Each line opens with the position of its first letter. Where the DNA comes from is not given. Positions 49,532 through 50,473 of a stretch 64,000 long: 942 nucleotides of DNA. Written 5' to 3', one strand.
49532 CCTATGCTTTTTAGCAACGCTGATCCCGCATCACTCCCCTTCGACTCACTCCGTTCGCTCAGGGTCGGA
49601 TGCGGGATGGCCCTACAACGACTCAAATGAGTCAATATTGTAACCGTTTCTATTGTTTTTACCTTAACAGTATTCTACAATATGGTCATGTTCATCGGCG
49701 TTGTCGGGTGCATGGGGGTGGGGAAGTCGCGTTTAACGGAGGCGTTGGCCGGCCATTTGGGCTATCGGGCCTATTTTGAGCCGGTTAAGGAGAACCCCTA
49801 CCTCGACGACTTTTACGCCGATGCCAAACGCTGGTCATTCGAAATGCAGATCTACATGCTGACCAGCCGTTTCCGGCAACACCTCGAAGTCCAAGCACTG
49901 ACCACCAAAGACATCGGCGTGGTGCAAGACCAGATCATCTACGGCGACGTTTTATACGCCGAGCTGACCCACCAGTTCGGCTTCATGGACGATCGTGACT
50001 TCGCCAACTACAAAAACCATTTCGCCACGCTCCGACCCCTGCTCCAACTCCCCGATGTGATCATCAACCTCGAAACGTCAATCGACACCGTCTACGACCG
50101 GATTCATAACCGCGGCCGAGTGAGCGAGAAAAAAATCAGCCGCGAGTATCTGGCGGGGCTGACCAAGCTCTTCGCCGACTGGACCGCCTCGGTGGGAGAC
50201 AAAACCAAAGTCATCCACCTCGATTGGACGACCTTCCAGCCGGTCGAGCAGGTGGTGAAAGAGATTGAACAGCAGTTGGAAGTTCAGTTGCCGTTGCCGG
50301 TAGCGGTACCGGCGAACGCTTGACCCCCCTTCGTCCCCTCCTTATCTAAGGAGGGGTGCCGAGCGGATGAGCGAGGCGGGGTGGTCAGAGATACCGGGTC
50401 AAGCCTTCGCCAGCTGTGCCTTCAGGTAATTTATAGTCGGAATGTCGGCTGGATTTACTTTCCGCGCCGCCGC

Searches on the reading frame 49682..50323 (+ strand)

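Call 70: search_protein_families(library=pfam, proteins=[window:49682-50323:+], max_evalue=0.001)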
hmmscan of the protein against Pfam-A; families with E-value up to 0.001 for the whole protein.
window:49682-50323:+ (213 aa): 2 families
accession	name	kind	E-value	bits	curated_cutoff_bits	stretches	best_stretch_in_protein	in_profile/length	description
PF01712.25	dNK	-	4e-40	138.2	27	1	5-197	1-196/203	Deoxynucleoside kinase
PF13238.12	AAA_18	-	4.5e-06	27.6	29.4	1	5-151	1-118/128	AAA domain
